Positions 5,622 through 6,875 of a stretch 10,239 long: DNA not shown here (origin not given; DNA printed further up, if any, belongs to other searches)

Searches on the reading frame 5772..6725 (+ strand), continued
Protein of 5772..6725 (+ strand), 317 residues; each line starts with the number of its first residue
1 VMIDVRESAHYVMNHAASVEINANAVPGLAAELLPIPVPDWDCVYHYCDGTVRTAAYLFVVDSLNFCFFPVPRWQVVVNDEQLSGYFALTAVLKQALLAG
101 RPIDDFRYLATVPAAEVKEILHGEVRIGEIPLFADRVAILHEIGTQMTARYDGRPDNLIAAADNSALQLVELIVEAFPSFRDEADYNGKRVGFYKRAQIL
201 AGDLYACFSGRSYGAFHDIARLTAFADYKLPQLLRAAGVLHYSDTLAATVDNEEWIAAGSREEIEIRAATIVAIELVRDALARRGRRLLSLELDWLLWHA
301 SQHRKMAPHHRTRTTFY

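Call 70: search_solved_structures(query=window:5775-6722:+, show_alignments=1, max_evalue=0.001)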
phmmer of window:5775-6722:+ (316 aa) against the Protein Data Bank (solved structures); distinct sequences matched with E-value up to 0.001: 5.
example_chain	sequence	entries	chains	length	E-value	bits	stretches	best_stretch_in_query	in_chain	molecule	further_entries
7uk3_A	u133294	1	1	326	7.6e-77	261.9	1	9-316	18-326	Queuosine salvage protein DUF2419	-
7u07_A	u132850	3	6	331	8.1e-77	261.8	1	9-316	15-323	Queuine salvage enzyme DUF2419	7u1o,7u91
7ulc_A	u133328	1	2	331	3.5e-76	259.7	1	9-316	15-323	Queuosine salvage protein DUF2419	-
7u5a_A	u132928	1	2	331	1.1e-75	258.2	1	9-316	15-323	Queuine salvage enzyme DUF2419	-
7ugk_A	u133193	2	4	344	2.3e-51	178.2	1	2-316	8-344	Queuosine salvage protein DUF2419 | Queuosine salvage protein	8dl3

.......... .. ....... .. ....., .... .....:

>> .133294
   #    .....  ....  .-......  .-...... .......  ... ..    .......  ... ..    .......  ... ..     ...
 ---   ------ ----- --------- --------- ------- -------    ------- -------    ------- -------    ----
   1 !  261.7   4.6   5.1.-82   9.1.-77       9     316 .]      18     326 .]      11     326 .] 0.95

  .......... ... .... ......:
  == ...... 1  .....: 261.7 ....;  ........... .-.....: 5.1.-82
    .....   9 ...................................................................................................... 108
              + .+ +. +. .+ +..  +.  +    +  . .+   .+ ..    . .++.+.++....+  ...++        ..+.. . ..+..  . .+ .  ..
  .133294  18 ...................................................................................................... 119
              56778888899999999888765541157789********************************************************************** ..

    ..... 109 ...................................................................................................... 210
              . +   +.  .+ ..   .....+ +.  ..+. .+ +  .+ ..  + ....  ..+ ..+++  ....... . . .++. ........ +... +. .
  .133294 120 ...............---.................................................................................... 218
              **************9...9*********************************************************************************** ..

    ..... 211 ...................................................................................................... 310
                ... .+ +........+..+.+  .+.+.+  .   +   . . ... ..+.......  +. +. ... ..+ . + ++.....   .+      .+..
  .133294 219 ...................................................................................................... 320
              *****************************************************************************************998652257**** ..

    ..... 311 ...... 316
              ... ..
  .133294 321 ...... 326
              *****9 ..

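Call 77: search_protein_families(library=pfam, proteins=[L081:1500-2216:+, L081:2321-3565:+, L081:3568-5223:+, L081:5236-5787:+, L081:8454-9107:-, L081:9161-10345:-, L081:10413-11495:-, L081:771-1385:-], max_evalue=0.00001)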
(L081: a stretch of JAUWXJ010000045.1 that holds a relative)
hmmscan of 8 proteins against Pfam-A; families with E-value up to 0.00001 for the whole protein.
L081:1500-2216:+ (238 aa): 1 family
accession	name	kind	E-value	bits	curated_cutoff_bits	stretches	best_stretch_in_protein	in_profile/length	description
PF06508.19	QueC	-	2.2e-52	178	22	1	29-233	1-209/210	Queuosine biosynthesis protein QueC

L081:2321-3565:+ (414 aa): 1 family
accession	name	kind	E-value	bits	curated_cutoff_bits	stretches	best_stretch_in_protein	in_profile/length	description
PF21818.3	DUF6884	-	2.5e-49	167.3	30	1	14-146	1-135/135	Family of unknown function (DUF6884)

L081:3568-5223:+ (551 aa): 2 families
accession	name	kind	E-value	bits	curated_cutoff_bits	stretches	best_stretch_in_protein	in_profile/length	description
PF13289.12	SIR2_2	-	3e-12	47.2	24.5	1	152-289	3-125/141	SIR2-like domain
PF13521.12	AAA_28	-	6.8e-07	30.1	27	1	347-508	2-155/164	AAA domain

L081:5236-5787:+ (183 aa): 2 families
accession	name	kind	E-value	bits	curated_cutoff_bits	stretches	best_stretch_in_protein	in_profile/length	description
PF05014.21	Nuc_deoxyrib_tr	-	2e-21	76.7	28.8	1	29-135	1-103/117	Nucleoside 2-deoxyribosyltransferase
PF15891.11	Nuc_deoxyri_tr2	-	6.9e-11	42.9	30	1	27-131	2-104/105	Nucleoside 2-deoxyribosyltransferase like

L081:8454-9107:- (217 aa): 2 families
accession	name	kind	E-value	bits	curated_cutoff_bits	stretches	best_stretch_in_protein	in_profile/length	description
PF13717.11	Zn_ribbon_4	-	1.1e-10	41.7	30.3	1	1-36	1-35/36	zinc-ribbon domain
PF00072.30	Response_reg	-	2.9e-07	31.1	30.2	1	81-130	2-51/111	Response regulator receiver domain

L081:9161-10345:- (394 aa): 2 families
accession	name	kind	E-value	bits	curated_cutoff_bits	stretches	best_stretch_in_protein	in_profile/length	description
PF00437.27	T2SSE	-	1.5e-47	162.4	24.9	1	86-283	87-281/370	Type II/IV secretion system protein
PF13401.12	AAA_22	-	9.3e-06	26.4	27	0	133-173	4-45/130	AAA domain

L081:10413-11495:- (360 aa): 1 family
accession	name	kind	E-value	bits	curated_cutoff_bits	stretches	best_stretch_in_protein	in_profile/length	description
PF00437.27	T2SSE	-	1.3e-44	152.9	24.9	1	116-279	134-287/370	Type II/IV secretion system protein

L081:771-1385:- (204 aa): 0 families
